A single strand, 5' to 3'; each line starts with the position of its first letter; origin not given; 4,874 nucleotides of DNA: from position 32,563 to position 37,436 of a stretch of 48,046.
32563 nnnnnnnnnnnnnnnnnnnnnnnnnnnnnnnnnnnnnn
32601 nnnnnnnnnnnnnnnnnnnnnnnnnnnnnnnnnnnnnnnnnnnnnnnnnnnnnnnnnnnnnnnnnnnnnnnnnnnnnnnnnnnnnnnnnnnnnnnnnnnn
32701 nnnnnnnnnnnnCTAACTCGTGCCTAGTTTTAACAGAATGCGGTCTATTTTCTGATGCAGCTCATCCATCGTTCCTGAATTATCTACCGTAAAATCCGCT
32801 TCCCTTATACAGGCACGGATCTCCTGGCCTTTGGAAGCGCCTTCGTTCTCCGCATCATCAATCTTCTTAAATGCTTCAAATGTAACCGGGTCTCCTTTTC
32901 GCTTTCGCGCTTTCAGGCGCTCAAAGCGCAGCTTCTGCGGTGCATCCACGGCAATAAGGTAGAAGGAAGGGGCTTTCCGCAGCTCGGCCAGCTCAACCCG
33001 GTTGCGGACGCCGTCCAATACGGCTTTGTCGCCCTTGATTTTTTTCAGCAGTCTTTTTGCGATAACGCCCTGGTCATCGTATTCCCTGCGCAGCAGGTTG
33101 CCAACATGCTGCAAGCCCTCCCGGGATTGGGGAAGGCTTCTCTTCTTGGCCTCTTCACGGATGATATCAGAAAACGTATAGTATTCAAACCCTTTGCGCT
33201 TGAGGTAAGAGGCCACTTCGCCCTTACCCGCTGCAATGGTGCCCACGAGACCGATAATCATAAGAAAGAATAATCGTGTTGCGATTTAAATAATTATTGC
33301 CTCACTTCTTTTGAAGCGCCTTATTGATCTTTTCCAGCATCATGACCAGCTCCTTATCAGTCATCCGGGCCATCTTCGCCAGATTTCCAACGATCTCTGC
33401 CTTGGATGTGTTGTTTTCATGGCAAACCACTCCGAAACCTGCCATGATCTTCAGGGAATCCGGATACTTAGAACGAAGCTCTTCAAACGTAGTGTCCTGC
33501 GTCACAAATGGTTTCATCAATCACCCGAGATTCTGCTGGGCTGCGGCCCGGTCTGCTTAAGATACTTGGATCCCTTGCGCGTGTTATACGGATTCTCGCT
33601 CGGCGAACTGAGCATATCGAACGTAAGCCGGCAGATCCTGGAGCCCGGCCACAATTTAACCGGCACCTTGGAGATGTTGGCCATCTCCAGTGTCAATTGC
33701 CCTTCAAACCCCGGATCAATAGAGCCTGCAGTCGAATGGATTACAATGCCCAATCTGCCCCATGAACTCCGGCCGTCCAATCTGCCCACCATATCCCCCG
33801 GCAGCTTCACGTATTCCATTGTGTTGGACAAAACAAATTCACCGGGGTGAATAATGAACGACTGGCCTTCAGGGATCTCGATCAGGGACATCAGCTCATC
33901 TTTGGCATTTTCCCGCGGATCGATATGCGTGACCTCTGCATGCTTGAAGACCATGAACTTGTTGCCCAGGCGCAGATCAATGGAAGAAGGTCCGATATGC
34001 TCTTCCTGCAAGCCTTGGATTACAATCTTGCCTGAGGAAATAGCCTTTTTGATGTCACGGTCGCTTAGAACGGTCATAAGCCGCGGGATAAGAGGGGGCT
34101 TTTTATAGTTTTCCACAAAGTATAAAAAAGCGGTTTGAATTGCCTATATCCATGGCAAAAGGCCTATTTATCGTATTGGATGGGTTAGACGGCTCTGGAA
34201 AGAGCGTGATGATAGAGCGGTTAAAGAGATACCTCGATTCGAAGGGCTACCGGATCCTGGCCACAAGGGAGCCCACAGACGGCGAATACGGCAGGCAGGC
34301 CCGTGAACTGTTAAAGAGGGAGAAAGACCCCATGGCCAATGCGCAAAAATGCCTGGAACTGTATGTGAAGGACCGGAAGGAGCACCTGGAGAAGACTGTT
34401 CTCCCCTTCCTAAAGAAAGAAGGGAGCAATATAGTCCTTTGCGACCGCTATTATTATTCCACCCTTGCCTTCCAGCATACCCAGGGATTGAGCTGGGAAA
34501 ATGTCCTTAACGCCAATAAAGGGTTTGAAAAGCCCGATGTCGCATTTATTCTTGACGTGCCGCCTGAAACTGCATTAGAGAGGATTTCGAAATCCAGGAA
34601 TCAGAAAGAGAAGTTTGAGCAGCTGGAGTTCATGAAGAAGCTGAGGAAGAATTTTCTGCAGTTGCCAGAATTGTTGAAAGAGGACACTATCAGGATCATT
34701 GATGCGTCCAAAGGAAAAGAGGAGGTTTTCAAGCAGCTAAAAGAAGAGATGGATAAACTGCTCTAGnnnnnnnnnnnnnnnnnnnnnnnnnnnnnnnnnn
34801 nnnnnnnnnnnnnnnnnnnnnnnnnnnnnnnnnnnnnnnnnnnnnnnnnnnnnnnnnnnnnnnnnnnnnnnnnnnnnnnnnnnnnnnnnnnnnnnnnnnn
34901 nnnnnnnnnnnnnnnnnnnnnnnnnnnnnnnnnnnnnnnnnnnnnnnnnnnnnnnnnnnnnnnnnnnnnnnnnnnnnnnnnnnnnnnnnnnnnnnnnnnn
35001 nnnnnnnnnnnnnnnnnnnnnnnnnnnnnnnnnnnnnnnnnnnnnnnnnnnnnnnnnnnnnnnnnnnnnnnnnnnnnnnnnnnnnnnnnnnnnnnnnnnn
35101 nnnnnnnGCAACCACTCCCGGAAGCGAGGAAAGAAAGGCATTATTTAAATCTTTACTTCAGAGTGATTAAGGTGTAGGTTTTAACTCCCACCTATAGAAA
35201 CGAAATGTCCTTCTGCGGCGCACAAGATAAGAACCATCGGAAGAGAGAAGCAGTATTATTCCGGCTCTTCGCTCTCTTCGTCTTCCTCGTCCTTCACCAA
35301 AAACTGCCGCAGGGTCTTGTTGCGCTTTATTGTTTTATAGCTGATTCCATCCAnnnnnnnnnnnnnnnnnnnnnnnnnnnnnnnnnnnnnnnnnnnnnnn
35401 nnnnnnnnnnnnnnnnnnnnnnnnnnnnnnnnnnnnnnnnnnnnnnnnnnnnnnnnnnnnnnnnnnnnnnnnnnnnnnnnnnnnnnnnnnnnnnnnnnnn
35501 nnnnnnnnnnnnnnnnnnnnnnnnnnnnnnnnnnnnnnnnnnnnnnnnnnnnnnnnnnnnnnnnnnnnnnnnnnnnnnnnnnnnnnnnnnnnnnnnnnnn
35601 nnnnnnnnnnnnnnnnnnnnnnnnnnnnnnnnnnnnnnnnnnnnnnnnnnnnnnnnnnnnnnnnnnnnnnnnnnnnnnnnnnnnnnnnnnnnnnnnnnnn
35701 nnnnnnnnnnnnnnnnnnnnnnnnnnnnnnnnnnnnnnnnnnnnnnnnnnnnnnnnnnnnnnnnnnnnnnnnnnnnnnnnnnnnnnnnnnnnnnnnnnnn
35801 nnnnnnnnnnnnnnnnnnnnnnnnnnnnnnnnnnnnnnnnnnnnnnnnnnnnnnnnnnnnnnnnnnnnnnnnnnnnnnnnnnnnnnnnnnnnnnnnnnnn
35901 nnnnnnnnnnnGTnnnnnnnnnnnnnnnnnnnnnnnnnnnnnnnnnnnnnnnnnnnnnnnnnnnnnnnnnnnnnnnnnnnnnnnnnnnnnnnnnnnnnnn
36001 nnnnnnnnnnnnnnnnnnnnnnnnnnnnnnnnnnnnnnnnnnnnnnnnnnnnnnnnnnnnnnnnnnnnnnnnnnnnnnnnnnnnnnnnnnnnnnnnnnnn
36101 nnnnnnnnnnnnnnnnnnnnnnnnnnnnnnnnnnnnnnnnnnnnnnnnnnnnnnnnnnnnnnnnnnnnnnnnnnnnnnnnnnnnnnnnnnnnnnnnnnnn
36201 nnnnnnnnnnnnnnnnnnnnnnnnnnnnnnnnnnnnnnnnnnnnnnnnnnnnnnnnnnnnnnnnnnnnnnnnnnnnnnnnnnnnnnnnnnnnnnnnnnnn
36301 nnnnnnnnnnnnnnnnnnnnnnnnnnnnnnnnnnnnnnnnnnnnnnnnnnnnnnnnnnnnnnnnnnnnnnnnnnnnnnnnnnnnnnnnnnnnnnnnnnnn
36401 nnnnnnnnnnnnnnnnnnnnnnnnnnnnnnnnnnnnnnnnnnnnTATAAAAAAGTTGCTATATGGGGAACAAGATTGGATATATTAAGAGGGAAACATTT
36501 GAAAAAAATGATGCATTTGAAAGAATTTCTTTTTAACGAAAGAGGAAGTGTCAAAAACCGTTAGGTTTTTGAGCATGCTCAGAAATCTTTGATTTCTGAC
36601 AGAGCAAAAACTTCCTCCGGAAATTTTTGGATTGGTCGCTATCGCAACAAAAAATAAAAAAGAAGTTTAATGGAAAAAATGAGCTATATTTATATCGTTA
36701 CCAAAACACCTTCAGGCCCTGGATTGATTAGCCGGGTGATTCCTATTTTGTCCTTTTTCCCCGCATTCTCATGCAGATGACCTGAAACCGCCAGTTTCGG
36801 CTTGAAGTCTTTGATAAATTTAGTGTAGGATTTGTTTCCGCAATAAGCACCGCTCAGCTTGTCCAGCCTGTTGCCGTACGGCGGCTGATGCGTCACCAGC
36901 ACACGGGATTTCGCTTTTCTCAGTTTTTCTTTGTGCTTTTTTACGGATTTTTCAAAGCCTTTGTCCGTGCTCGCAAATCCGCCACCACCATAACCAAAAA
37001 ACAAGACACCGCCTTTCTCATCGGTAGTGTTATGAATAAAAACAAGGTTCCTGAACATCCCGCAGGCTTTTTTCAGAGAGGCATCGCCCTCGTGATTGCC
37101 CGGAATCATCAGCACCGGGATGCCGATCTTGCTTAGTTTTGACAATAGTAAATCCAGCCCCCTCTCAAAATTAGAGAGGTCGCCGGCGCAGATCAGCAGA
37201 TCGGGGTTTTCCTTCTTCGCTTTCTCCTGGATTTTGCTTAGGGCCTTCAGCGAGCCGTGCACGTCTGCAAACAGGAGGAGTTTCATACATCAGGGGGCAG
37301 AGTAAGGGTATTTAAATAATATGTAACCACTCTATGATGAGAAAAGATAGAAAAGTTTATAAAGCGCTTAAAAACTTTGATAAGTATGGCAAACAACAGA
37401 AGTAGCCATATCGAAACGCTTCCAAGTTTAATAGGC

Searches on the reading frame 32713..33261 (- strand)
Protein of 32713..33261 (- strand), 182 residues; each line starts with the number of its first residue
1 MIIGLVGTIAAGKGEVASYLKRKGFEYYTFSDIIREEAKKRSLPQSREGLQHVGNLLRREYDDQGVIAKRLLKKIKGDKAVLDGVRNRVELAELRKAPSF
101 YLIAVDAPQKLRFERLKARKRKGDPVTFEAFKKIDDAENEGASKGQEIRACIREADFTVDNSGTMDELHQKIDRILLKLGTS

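Call 56: search_protein_families(library=pfam, proteins=[window:32713-33261:-], max_evalue=0.001)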
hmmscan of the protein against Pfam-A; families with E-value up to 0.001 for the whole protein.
window:32713-33261:- (182 aa): 2 families
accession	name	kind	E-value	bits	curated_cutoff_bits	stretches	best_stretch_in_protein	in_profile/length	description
PF13238.12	AAA_18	-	3.7e-12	47.3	29.4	1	3-121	1-113/128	AAA domain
PF13207.12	AAA_17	-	3e-11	44.2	27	1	7-127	2-131/136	AAA domain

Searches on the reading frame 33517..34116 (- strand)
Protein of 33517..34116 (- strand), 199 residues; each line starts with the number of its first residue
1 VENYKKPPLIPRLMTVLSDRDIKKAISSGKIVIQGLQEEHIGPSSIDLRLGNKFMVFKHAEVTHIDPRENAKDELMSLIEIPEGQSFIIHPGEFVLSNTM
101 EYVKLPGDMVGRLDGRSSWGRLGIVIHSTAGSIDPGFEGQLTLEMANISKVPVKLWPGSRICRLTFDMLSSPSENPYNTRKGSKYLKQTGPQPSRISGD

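Call 57: search_protein_families(library=pfam, proteins=[window:33517-34116:-], max_evalue=0.001)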
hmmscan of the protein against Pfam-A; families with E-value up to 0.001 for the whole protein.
window:33517-34116:- (199 aa): 4 families
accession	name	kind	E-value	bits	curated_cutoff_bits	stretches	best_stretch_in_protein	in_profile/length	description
PF22769.1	DCD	-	1.4e-49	168.6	27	1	16-167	1-151/153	dCTP deaminase-like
PF06559.16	DCD_N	-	1e-10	42.2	21.4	1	16-166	4-160/164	2'-deoxycytidine 5'-triphosphate deaminase (DCD) N-terminal domain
PF00692.24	dUTPase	-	3.9e-08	33.6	22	1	86-183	23-118/129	dUTPase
PF22569.1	DCD_C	-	4.7e-07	29.8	22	1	58-188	48-184/192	2'-deoxycytidine 5'-triphosphate deaminase (DCD), C-terminal domain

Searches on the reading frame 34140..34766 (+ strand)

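Call 57: search_protein_families(library=pfam, proteins=[window:34140-34766:+], max_evalue=0.001)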
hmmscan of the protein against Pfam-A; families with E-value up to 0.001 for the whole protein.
window:34140-34766:+ (208 aa): 7 families
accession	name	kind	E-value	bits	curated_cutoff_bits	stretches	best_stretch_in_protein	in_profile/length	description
PF02223.23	Thymidylate_kin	-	2.8e-43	148.2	27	1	13-199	1-184/185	Thymidylate kinase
PF01712.25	dNK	-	7.6e-09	36.1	27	1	11-207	1-201/203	Deoxynucleoside kinase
PF13521.12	AAA_28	-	1.4e-06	29.1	27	1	11-161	2-134/164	AAA domain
PF07693.20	KAP_NTPase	-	2.5e-05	24.2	20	0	5-45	17-48/293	KAP family P-loop domain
PF03976.20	PPK2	-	5.2e-05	23.4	22.3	1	7-51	30-74/229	Polyphosphate kinase 2 (PPK2)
PF13238.12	AAA_18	-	0.00014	22.8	29.4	0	11-158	1-117/128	AAA domain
PF13401.12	AAA_22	-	0.0006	20.6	27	0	9-102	6-91/130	AAA domain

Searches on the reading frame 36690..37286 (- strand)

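Call 57: search_protein_families(library=pfam, proteins=[window:36690-37286:-], max_evalue=0.001)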
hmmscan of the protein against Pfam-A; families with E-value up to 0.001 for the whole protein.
window:36690-37286:- (198 aa): 3 families
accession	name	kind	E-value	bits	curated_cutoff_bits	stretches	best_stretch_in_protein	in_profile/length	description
PF00149.33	Metallophos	-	1.8e-22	81.1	21.5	1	1-173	1-190/191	Calcineurin-like phosphoesterase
PF12850.12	Metallophos_2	-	6.1e-15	56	27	1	1-191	1-134/154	Calcineurin-like phosphoesterase superfamily domain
PF14582.11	Metallophos_3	-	6.1e-14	52.4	28.2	1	44-190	78-237/259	Metallophosphoesterase, calcineurin superfamily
